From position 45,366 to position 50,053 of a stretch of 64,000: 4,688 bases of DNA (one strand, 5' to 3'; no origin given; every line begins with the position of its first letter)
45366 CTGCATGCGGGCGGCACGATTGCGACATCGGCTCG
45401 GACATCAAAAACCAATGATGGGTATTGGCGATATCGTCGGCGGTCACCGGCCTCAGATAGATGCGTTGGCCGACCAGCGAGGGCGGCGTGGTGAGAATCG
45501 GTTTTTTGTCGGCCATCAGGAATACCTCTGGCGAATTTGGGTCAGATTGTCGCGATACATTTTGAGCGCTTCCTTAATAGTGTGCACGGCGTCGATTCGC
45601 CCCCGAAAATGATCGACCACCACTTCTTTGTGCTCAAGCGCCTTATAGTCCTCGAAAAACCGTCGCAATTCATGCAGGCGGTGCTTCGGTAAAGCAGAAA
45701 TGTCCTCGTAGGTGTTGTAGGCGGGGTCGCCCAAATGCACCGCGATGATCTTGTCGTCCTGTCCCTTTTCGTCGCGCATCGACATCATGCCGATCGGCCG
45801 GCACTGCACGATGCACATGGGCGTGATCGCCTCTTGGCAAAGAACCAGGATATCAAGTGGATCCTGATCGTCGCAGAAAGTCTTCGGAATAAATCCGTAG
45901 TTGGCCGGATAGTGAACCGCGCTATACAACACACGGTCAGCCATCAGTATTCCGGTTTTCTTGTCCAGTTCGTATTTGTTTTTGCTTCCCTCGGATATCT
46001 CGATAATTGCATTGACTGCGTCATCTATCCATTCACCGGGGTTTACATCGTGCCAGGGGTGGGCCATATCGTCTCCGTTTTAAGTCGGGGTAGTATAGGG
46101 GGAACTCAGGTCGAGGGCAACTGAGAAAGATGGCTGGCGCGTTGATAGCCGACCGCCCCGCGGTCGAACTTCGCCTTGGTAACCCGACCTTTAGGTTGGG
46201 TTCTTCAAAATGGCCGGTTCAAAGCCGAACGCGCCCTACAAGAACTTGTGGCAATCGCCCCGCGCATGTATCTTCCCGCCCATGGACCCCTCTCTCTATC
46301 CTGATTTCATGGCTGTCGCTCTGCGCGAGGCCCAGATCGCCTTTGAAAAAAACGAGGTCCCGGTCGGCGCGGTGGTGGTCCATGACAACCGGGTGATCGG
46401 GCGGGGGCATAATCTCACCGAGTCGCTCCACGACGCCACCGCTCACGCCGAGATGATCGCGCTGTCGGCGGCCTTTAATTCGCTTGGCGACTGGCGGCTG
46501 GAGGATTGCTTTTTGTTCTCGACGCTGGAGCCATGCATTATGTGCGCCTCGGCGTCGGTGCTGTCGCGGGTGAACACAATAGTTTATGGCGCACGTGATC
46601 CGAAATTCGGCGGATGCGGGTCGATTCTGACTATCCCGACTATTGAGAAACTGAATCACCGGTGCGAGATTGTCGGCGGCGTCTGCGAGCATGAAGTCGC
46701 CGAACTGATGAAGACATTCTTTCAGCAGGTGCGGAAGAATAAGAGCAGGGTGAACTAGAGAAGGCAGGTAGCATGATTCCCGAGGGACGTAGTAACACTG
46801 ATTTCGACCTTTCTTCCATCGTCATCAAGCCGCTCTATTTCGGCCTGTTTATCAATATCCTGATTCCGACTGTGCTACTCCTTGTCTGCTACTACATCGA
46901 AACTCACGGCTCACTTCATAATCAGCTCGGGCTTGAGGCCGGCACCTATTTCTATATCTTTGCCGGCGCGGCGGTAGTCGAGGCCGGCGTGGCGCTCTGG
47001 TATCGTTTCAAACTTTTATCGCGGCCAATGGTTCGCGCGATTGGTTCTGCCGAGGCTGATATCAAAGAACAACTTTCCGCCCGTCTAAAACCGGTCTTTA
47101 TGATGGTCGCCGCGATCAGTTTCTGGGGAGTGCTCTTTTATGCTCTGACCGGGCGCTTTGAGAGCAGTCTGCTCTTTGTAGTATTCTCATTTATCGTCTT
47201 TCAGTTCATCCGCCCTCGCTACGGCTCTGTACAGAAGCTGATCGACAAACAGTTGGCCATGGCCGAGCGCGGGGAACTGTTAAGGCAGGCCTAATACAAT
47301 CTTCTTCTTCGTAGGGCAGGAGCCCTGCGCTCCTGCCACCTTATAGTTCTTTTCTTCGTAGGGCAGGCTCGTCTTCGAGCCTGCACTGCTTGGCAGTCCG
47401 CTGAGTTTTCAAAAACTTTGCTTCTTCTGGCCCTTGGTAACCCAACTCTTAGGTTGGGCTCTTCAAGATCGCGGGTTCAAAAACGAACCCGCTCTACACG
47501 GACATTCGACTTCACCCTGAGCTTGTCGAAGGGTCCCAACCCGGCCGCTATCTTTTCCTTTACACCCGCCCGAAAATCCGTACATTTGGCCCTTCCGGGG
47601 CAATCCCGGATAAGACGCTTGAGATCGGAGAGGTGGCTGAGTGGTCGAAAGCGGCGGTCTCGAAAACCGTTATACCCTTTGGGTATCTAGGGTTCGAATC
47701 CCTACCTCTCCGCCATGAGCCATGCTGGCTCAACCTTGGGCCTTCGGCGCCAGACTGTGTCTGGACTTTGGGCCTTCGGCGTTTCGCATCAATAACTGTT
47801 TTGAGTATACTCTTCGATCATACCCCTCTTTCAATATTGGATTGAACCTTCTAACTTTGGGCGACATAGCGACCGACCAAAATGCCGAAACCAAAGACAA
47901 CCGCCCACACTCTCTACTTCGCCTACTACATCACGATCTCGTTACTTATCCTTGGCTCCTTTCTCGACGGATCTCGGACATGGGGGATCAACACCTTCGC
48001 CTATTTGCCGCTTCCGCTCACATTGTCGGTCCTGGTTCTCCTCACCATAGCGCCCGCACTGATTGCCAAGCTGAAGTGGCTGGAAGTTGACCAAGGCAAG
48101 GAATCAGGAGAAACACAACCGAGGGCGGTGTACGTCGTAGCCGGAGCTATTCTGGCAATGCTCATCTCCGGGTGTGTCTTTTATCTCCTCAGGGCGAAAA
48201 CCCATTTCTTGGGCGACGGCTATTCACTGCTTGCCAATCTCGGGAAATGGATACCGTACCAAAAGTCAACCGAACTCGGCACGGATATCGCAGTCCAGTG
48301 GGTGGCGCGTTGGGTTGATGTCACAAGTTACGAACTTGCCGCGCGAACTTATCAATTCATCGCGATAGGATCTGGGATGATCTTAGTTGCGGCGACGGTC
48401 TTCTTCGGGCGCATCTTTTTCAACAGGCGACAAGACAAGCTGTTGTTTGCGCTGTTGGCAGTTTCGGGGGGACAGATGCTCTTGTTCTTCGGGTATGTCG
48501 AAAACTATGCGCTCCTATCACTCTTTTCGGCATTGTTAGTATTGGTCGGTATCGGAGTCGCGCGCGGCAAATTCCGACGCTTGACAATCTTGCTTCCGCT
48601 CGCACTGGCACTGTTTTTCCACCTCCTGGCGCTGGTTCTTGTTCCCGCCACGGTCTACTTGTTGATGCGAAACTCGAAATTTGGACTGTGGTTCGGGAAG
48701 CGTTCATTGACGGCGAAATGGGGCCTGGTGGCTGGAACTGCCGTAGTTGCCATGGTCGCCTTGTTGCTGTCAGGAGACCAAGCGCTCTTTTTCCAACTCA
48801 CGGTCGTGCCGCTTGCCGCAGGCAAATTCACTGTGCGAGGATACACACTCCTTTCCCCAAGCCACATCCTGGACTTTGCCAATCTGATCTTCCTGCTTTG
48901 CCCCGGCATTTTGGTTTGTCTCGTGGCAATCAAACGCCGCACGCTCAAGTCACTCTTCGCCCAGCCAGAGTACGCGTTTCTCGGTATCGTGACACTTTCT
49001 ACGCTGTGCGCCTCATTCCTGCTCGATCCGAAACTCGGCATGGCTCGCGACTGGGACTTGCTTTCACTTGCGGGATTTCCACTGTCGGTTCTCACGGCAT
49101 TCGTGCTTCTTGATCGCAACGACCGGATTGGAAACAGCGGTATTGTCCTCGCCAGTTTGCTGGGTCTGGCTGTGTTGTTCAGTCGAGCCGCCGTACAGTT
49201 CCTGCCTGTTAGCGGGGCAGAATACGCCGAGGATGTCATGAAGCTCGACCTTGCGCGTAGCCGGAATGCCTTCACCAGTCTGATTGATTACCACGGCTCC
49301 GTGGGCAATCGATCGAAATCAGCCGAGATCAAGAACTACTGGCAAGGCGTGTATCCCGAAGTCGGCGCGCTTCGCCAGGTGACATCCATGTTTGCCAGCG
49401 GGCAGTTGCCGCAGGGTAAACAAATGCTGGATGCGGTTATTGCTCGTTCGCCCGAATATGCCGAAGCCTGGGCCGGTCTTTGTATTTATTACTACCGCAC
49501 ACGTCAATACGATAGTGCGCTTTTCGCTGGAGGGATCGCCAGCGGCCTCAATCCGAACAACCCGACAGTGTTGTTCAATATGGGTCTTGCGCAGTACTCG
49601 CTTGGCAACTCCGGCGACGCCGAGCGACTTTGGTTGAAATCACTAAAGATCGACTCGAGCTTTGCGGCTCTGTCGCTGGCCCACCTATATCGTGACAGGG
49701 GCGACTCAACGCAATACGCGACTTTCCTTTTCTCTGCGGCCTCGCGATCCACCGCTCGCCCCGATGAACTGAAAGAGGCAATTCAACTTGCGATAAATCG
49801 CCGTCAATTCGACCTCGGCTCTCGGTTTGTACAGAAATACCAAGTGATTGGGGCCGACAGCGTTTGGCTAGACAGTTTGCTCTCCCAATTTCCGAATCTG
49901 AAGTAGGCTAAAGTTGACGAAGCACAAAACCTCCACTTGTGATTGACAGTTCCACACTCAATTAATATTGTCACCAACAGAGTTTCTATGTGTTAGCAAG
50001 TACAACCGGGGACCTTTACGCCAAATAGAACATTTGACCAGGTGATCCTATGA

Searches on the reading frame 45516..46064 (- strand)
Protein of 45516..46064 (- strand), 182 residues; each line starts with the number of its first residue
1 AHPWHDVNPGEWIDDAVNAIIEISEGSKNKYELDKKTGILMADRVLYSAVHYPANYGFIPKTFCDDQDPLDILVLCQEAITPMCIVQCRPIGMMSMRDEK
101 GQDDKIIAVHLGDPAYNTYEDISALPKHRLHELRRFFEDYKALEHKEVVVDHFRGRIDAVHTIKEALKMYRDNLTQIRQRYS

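Call 25: search_protein_families(library=ncbifam, proteins=[window:45516-46064:-], max_evalue=0.00001)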
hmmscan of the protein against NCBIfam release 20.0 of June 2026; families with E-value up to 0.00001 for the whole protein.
window:45516-46064:- (182 aa): 3 families
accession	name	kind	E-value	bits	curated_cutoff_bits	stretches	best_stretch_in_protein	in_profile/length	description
NF002317.0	PRK01250.1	equivalog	7.5e-49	166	200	1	6-171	5-174/176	inorganic diphosphatase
NF002578.0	PRK02230.1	equivalog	9e-39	132.8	246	1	17-171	6-161/185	inorganic pyrophosphatase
NF001886.0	PRK00642.1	equivalog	9.5e-39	133.1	247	1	1-174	10-205/208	inorganic pyrophosphatase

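Call 41: find_related_loci(query=window:45516-46064:-, collection=genome_contigs, flank=10000)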
Query window:45516-46064:- (182 aa) in genome_contigs; peptide patterns used: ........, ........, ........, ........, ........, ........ (x = any residue, [..] = any of these).
600 stretches matched a pattern (row limit reached: there are more); 597 encode a relative of the query (tblastn E <= 1e-3); the best 80 are kept; 80 distinct loci.
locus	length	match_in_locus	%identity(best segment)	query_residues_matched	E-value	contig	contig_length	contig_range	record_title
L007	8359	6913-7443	59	2-178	3e-73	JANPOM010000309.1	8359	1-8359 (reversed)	MAG: Anaeromyxobacter sp. isolate VAR_87_concoct_77 VAR_87_k141_1257805, whole genome shotgun sequence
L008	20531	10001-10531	59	2-178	4e-72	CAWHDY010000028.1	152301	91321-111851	MAG: uncultured delta proteobacterium isolate MFD00905.bin.2.211 genome assembly, contig: contig_99064, whole genome sho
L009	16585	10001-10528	57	2-177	9e-72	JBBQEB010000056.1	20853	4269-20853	MAG: Myxococcales bacterium isolate Co_metawrap_1128 Cmw_1128_k141_2383516_length_20853_cov_10.0000, whole genome shotgu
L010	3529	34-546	63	1-171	8e-71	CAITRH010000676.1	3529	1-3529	MAG: uncultured delta proteobacterium isolate Loclat_bin-17204 genome assembly, contig: bin-17204:676/778, whole genome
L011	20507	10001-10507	60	2-170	5e-69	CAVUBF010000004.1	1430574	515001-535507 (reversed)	MAG: uncultured delta proteobacterium isolate MFD02159.bin.3.67 genome assembly, contig: contig_21756, whole genome shot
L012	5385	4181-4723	57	2-182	4e-69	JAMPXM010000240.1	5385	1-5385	MAG: Pseudobdellovibrionaceae bacterium isolate R2F_R2FSRR_metabat.31 R2F_C9585, whole genome shotgun sequence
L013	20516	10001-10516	62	1-172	4e-69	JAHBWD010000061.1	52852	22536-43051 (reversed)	MAG: Labilithrix sp. isolate ACE_MYX8 MYX8_61, whole genome shotgun sequence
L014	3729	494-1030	56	2-180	7e-69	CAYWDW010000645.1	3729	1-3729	MAG TPA_asm: uncultured Heliobacteriaceae bacterium isolate binchicken_co27_206 genome assembly, contig: NODE_43470_leng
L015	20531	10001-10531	56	2-178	5e-68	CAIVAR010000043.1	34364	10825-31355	MAG: uncultured Anaeromyxobacter sp. isolate Ja1-D5_bin-407 genome assembly, contig: bin-407:043/186, whole genome shotg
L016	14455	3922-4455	56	2-179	2e-67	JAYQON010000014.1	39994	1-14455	MAG: Bdellovibrionales bacterium isolate SD3114_S44.metabat_sens.055 NODE_338_length_39994_cov_4.76719, whole genome sho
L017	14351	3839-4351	59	2-171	2e-67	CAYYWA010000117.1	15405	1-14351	MAG TPA_asm: uncultured Sorangium sp. isolate SRP144015_co1_1 genome assembly, contig: NODE_1871_length_15405_cov_8.7800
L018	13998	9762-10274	58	2-172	2e-67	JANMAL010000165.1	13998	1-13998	MAG: Blastocatellia bacterium isolate OTE_12_concoct_250 OTE_12_k141_301571, whole genome shotgun sequence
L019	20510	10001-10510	61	1-170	4e-67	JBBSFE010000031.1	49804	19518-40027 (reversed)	MAG: Polyangiales bacterium isolate LS1_sbin.79 LS1_sbin.79_K_165013_L_49804_cov_13.9954, whole genome shotgun sequence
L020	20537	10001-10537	56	2-180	4e-67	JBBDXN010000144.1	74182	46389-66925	MAG: Candidatus Rokuibacteriota bacterium isolate LejiaD_70_14 Lejia_D_674_length_74182_cov_8, whole genome shotgun sequ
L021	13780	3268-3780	61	1-171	7e-67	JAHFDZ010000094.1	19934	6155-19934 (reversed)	MAG: Myxococcales bacterium isolate nzgw257 NODE_3025_length_19935_cov_3.338700, whole genome shotgun sequence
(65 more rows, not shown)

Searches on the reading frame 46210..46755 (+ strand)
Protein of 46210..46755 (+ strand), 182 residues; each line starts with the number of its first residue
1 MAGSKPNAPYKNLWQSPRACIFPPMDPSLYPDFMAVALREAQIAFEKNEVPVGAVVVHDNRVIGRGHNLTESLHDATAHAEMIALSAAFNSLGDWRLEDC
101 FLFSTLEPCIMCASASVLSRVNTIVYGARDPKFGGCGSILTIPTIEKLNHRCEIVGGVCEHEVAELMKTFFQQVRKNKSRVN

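Call 25: search_protein_families(library=ncbifam, proteins=[window:46210-46755:+], max_evalue=0.00001)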
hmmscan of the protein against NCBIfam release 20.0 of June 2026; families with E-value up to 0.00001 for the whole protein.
window:46210-46755:+ (182 aa): 2 families
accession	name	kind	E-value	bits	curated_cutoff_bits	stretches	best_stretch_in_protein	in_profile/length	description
NF008113.2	PRK10860.1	equivalog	1.4e-43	148.5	150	1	33-178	10-155/165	tRNA adenosine(34) deaminase TadA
TIGR00326.1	eubact_ribD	equivalog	2.1e-09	37.1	156.35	1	34-132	1-98/343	bifunctional diaminohydroxyphosphoribosylaminopyrimidine deaminase/5-amino-6-(5-phosphoribosylamino)uracil reductase RibD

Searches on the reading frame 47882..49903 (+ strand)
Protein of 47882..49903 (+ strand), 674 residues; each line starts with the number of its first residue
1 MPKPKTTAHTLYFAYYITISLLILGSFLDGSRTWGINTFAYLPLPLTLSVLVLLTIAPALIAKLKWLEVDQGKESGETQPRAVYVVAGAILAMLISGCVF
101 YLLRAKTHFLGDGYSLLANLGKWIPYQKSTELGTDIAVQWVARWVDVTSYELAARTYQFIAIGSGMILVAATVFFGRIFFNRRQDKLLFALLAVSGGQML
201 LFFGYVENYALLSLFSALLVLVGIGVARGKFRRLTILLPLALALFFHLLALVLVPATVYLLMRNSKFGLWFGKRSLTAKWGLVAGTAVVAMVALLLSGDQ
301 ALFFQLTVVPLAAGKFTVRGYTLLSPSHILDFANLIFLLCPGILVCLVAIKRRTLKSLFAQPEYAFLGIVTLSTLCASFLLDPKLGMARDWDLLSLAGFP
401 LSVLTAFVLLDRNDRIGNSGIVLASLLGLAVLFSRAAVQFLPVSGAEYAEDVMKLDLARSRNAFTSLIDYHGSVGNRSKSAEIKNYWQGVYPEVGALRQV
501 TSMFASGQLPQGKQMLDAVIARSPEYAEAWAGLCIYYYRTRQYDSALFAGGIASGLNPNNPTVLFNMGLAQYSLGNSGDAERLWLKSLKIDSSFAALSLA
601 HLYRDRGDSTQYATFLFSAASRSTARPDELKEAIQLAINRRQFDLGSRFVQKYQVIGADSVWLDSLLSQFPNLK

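Call 25: search_protein_families(library=ncbifam, proteins=[window:47882-49903:+], max_evalue=0.00001)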
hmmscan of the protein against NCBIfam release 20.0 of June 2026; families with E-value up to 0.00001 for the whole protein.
window:47882-49903:+ (674 aa): 1 family
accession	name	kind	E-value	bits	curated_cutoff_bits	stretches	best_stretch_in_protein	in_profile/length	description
TIGR02521.1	type_IV_pilW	equivalog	1.8e-07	31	154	1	504-657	42-199/234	type IV pilus biogenesis/stability protein PilW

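Call 59: find_homologous_proteins(query=window:47882-49903:+, max_evalue=1e-10)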
Query window:47882-49903:+ (674 aa): 144 proteins with E <= 1e-10 among 8000 candidates; the best 120 are listed.
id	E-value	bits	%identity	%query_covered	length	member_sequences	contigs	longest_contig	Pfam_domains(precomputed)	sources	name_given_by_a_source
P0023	0.0e+0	1475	100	100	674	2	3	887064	PF14559.13,PF13432.13,PF07719.24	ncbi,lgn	-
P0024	0.0e+0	1233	84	100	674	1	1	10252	PF14559.13,PF07719.24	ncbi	-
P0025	0.0e+0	1231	84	100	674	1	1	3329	PF14559.13,PF13431.13,PF00515.35,PF13432.13,PF07719.24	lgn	-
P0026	8.6e-123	429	37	98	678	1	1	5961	PF14559.13,PF13431.13,PF13432.13,PF13428.13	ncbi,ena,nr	ncbi:MAG TPA: tetratricopeptide repeat protein [Candidatus Acidoferrum sp.]|nr:tetratricopeptide rep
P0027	9.2e-106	373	35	100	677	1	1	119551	PF14559.13,PF13432.13,PF13428.13,PF07719.24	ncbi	ncbi:MAG: tetratricopeptide repeat protein [Candidatus Zixiibacteriota bacterium]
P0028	1.9e-105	372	35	100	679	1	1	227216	PF14559.13,PF13431.13,PF00515.35,PF13424.13,PF13432.13,PF13428.13,PF07719.24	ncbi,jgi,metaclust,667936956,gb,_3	metaclust:\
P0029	2.1e-105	372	34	100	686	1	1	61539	PF14559.13,PF13371.13,PF12895.14,PF13428.13,PF07719.24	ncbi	-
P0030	1.1e-104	370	34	99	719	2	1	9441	PF14559.13,PF13431.13,PF00515.35,PF13424.13,PF13432.13,PF13428.13,PF13181.13,PF07719.24,PF13174.13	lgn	-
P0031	2.0e-104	369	35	100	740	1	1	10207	PF14559.13,PF13424.13,PF13432.13,PF07719.24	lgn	-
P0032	1.0e-103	366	36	98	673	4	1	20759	PF14559.13,PF13431.13,PF13414.13,PF00515.35,PF13424.13,PF13176.13,PF13432.13,PF13428.13,PF13181.13,PF07719.24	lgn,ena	-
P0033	2.6e-102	362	35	98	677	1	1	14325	PF14559.13,PF13414.13,PF00515.35,PF13424.13,PF13176.13,PF13432.13,PF13428.13,PF13181.13,PF07719.24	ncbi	-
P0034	4.5e-102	361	34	95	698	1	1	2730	PF14559.13,PF00515.35,PF13181.13,PF07719.24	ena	-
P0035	5.3e-102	361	33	99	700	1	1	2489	PF14559.13,PF25063.1,PF00515.35,PF12895.14,PF13424.13,PF13176.13,PF13432.13,PF13428.13,PF13181.13,PF07719.24,PF13174.13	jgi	-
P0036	7.8e-101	357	33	99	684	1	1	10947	PF14559.13,PF00515.35,PF13424.13,PF13176.13,PF13432.13,PF13428.13,PF13181.13,PF07719.24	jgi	jgi:tetratricopeptide (TPR) repeat protein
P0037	9.4e-101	357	35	97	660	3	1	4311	PF14559.13,PF13431.13,PF13424.13,PF13176.13,PF13432.13,PF13428.13,PF07719.24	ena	-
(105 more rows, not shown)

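Call 60: find_encoding_contigs(protein=P0024, flank=10000, max_places=5)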
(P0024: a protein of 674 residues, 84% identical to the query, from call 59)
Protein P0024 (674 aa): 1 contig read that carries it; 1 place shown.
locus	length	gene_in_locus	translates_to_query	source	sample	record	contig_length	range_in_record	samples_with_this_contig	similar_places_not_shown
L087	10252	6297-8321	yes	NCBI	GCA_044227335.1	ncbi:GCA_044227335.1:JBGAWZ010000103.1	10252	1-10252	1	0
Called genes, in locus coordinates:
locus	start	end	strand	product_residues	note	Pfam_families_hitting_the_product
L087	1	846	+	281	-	?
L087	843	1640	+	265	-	PF00175:NAD_binding_1, PF10418:DHODB_Fe-S_bind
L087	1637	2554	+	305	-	PF01180:DHO_dh, PF03060:NMO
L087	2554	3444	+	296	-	PF00215:OMPdecase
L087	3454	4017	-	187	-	PF13302:Acetyltransf_3, PF13420:Acetyltransf_4, PF00583:Acetyltransf_1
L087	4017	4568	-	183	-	PF00719:Pyrophosphatase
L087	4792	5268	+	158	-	PF00383:dCMP_cyt_deam_1, PF14437:MafB19-deam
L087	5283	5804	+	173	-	-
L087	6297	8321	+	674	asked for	PF07719:TPR_2 (faint), PF14559:TPR_19 (faint)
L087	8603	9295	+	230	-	PF13376:OmdA, PF08818:DUF1801 (weak)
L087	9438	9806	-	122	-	PF07238:PilZ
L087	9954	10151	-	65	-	PF00892:EamA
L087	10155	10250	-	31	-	?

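Call 61: find_encoding_contigs(protein=P0025, flank=10000, max_places=5)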
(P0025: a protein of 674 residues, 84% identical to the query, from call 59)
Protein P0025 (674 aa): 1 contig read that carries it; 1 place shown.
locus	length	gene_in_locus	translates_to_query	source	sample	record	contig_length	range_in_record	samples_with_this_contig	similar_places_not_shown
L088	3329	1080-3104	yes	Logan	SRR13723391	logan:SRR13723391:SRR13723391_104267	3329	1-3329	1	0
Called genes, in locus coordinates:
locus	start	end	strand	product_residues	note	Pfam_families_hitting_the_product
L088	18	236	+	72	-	PF14437:MafB19-deam (weak)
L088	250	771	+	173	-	-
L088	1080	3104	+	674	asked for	PF13432:TPR_16 (faint), PF14559:TPR_19 (faint), PF00515:TPR_1 (faint), PF07719:TPR_2 (faint), PF13431:TPR_17 (faint)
